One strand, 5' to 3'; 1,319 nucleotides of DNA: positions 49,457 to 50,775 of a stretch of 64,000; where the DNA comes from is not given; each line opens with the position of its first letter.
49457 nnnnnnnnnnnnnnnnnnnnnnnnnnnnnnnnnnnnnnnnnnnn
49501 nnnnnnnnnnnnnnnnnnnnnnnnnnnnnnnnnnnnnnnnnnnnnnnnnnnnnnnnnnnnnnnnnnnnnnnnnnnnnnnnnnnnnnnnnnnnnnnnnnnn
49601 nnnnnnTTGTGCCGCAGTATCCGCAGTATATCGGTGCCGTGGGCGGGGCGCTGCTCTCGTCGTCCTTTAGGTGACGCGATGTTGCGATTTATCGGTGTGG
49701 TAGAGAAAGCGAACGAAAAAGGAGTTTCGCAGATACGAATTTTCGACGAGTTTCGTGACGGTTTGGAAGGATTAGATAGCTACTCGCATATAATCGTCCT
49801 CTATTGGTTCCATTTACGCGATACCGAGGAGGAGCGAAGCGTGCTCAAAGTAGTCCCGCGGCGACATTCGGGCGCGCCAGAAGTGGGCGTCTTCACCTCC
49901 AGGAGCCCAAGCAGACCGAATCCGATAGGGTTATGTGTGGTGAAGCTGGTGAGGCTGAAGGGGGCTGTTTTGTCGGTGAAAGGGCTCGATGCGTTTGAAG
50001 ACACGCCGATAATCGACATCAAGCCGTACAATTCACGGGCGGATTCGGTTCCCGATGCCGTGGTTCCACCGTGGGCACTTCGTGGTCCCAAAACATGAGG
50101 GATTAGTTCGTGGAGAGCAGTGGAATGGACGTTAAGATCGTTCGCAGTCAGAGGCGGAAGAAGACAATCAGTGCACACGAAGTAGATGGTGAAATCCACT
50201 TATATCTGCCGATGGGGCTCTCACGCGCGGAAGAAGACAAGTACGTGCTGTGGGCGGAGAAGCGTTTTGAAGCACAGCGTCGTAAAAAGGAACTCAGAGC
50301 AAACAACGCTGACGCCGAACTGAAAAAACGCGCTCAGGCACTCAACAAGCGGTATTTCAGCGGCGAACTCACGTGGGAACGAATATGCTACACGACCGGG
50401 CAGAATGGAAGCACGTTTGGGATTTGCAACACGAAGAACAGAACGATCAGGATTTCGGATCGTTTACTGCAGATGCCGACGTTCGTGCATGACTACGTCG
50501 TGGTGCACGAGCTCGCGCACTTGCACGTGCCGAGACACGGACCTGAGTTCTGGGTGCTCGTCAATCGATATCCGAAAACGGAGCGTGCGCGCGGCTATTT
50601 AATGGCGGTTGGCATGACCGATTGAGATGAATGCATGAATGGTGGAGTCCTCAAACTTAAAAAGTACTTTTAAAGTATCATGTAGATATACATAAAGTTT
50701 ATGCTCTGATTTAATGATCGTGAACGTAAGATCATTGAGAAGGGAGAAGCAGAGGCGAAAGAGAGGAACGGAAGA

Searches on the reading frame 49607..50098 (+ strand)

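Call 29: search_protein_families(library=pfam, proteins=[window:49607-50098:+], max_evalue=0.00001)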
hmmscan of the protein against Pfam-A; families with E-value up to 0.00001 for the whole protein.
window:49607-50098:+ (163 aa): 1 family
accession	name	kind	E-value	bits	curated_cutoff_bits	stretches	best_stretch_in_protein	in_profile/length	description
PF01980.22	TrmO_N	-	1.6e-33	115.8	26.8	1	37-146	10-116/116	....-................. O N-terminal domain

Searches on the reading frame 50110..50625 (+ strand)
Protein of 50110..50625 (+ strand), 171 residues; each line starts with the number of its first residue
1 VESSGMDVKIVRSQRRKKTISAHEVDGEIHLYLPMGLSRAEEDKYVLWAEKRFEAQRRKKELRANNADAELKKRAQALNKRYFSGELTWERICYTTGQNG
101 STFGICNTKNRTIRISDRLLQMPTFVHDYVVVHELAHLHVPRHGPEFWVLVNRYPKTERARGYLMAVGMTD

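Call 29: search_protein_families(library=pfam, proteins=[window:50110-50625:+], max_evalue=0.00001)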
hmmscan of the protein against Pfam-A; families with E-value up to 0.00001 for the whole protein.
window:50110-50625:+ (171 aa): 2 families
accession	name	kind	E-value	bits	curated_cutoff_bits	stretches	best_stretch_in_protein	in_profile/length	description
PF01863.23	YgjP-like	-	1.5e-18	68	26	1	43-162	88-202/207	YgjP-like, metallopeptidase domain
PF10263.15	SprT-like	-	6.6e-08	32.8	25.6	1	74-152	4-93/108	SprT-like family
